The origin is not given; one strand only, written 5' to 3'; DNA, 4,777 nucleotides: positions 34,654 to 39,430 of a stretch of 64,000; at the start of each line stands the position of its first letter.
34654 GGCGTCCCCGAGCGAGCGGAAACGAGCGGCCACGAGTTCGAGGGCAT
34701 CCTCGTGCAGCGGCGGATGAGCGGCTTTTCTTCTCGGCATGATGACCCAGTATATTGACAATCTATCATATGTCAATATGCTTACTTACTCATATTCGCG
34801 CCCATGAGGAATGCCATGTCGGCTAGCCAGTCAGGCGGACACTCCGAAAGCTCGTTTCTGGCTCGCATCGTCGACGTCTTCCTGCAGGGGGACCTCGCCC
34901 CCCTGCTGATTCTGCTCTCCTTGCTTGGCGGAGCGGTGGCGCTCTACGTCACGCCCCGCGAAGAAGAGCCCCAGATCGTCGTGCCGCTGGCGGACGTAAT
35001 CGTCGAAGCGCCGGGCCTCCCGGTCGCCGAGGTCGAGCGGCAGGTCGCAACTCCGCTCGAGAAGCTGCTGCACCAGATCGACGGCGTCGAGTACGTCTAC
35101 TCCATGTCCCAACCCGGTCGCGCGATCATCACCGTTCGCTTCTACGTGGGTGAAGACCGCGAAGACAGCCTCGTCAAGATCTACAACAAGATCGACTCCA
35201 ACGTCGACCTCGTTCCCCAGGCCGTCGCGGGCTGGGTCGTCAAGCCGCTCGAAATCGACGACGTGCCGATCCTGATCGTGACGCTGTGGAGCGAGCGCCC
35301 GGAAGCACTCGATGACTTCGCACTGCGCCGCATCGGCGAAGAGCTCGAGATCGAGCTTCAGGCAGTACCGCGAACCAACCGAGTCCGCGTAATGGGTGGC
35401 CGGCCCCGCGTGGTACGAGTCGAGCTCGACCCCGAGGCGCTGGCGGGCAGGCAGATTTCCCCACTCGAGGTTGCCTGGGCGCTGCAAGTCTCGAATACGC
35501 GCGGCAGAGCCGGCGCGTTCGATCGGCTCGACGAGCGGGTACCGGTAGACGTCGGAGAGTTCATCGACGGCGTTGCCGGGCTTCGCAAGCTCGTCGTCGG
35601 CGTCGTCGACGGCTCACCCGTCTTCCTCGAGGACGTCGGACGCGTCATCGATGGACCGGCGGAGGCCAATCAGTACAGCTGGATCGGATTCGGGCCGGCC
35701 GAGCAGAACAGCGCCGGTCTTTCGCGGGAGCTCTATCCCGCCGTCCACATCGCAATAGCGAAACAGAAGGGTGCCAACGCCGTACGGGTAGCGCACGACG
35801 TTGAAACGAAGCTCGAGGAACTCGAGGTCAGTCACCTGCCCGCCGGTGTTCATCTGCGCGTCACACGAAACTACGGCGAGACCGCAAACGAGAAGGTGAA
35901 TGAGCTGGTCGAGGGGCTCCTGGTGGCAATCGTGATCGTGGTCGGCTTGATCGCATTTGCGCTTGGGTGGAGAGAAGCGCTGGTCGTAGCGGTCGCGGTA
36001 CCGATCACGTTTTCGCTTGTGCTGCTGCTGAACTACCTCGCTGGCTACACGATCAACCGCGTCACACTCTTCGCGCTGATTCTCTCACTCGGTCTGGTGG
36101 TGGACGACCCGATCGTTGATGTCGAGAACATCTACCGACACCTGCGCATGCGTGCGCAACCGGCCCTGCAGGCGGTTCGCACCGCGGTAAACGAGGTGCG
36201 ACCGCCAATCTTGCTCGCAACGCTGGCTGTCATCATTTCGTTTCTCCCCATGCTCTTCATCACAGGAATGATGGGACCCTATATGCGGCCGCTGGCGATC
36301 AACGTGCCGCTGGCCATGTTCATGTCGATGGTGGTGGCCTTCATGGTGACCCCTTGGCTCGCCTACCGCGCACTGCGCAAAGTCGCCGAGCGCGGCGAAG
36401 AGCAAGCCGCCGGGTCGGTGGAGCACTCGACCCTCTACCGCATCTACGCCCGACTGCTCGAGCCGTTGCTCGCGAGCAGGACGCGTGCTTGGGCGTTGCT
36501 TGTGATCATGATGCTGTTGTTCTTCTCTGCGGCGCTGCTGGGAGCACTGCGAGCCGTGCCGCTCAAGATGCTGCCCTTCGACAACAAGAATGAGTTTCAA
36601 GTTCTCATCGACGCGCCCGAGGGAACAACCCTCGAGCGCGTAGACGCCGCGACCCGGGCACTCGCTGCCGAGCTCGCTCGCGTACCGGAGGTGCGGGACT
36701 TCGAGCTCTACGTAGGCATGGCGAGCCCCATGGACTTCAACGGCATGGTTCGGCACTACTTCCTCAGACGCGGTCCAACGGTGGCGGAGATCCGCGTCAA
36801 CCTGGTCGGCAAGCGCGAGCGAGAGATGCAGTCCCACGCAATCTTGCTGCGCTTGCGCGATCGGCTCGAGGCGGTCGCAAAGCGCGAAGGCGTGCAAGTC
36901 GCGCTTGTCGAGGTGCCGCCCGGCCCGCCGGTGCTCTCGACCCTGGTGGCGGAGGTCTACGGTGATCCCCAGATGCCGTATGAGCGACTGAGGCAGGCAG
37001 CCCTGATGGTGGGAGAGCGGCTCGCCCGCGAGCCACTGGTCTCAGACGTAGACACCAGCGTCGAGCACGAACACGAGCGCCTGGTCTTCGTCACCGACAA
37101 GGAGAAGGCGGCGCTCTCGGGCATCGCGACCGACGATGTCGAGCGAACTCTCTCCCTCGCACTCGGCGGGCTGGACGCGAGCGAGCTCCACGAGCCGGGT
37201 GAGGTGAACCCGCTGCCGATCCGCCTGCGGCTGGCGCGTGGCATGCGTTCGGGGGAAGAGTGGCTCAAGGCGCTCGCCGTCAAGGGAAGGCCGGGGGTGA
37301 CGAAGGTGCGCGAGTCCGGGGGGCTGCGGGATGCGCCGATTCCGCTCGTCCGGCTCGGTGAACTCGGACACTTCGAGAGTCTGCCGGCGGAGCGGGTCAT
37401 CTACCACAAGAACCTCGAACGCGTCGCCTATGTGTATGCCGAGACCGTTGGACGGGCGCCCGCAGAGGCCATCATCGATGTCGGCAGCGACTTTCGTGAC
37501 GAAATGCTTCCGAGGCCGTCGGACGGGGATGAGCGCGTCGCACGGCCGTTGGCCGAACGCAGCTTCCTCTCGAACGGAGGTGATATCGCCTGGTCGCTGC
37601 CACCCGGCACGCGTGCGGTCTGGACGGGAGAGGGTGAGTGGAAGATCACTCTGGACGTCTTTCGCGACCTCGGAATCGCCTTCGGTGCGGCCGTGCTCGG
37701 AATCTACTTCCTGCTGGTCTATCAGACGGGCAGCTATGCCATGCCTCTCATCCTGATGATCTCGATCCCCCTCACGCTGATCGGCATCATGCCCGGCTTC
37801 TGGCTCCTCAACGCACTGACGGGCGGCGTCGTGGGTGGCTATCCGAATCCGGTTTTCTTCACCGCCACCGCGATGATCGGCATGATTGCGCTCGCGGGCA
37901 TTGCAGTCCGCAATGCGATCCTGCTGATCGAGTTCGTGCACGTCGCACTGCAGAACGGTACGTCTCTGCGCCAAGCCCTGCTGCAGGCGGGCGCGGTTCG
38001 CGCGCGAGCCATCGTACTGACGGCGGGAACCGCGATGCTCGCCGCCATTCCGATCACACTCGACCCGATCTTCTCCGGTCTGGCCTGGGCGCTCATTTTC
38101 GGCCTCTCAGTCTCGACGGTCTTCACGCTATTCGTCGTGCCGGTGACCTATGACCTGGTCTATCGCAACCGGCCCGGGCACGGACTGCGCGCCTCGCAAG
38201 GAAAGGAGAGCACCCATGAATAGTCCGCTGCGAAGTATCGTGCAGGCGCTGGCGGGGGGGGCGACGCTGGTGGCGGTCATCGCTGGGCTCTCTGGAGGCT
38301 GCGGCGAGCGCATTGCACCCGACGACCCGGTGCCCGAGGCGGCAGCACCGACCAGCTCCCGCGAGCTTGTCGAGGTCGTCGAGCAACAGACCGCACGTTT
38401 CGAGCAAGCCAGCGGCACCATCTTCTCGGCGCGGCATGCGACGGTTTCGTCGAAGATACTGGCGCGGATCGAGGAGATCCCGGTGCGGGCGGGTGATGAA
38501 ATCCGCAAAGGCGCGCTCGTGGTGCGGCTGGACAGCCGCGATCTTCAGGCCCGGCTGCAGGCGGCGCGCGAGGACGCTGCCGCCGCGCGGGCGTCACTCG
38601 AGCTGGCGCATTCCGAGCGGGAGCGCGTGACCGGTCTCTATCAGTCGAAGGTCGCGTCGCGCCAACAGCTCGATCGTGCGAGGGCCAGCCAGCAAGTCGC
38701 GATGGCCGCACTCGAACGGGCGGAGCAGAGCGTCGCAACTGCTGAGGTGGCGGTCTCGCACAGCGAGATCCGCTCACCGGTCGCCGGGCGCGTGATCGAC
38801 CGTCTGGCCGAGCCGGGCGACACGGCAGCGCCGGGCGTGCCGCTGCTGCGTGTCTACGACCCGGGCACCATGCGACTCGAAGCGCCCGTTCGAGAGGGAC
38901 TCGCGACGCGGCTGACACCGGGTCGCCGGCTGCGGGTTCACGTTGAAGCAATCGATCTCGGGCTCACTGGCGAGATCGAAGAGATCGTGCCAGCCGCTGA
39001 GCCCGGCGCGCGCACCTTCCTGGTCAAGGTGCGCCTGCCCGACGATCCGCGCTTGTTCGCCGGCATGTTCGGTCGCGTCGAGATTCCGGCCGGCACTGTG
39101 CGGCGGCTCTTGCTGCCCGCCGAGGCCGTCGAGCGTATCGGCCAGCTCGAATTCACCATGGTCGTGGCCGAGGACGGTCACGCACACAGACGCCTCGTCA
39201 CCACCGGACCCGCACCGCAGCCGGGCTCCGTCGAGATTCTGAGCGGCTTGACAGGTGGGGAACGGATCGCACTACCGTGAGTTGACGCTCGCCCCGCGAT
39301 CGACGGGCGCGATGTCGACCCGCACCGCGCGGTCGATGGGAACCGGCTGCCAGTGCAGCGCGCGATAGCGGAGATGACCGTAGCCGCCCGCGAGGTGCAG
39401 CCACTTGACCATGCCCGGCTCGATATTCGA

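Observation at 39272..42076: Two NarG/EbdA-like molybdoenzyme catalytic subunits, one cytoplasmic and one Tat-exported, with no beta, gamma or chaperone genes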

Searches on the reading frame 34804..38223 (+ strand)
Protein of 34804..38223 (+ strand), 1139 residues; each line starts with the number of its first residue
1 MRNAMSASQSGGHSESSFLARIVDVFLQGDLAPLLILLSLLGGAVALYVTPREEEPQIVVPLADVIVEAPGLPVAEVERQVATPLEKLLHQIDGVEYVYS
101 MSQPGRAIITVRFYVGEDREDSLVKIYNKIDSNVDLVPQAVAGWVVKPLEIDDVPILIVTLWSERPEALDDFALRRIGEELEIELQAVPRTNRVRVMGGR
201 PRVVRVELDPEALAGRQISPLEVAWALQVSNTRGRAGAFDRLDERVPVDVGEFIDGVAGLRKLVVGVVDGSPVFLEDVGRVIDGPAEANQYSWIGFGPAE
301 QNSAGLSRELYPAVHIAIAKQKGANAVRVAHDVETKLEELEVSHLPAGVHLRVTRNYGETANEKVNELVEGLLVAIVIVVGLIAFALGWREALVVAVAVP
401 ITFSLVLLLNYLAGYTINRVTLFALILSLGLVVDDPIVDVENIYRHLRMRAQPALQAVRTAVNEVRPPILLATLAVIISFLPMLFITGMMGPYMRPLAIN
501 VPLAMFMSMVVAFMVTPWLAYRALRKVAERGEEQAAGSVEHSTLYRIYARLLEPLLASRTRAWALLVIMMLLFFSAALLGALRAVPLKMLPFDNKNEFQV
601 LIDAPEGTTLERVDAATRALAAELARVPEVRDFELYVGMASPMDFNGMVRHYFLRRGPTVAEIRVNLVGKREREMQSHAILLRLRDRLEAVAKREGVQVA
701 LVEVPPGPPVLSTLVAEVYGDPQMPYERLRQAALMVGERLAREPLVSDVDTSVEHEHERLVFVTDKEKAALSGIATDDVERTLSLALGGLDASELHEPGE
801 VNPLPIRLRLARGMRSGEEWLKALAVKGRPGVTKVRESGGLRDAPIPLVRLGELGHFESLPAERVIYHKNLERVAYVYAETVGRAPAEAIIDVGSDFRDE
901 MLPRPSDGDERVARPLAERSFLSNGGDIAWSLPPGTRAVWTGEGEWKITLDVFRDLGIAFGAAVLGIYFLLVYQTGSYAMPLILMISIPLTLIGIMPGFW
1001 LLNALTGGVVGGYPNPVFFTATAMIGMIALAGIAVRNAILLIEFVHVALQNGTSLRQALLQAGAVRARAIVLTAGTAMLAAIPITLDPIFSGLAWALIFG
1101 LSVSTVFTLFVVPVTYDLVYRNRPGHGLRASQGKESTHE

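Call 9: search_protein_families(library=pfam, proteins=[window:34804-38223:+], max_evalue=0.001)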
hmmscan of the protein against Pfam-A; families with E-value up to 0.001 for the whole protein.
window:34804-38223:+ (1139 aa): 1 family
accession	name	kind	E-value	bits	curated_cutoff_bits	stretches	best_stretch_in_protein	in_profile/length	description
PF00873.25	ACR_tran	-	6.2e-144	481.5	28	2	34-890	14-829/1021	AcrB/AcrD/AcrF family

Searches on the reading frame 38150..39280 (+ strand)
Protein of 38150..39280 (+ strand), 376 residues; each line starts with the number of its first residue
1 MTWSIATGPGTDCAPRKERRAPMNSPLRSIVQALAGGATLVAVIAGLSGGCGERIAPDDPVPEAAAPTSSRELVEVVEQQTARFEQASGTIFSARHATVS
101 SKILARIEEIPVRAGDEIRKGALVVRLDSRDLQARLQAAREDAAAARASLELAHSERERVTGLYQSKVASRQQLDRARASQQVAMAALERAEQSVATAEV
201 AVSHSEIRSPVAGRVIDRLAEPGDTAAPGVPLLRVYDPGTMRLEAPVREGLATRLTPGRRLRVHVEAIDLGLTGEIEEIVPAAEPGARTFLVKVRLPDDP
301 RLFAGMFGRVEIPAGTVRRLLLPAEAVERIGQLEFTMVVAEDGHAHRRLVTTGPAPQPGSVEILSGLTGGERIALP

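Call 9: search_protein_families(library=pfam, proteins=[window:38150-39280:+], max_evalue=0.001)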
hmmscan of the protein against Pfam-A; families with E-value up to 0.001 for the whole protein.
window:38150-39280:+ (376 aa): 2 families
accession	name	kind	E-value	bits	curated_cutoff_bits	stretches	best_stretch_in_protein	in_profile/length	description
PF16576.10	HlyD_D23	-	1.6e-17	64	30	1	94-306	17-212/214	Barrel-sandwich domain of CusB or HlyD membrane-fusion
PF13437.12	HlyD_3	-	4.2e-14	53.6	22.2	1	207-299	2-96/106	HlyD family secretion protein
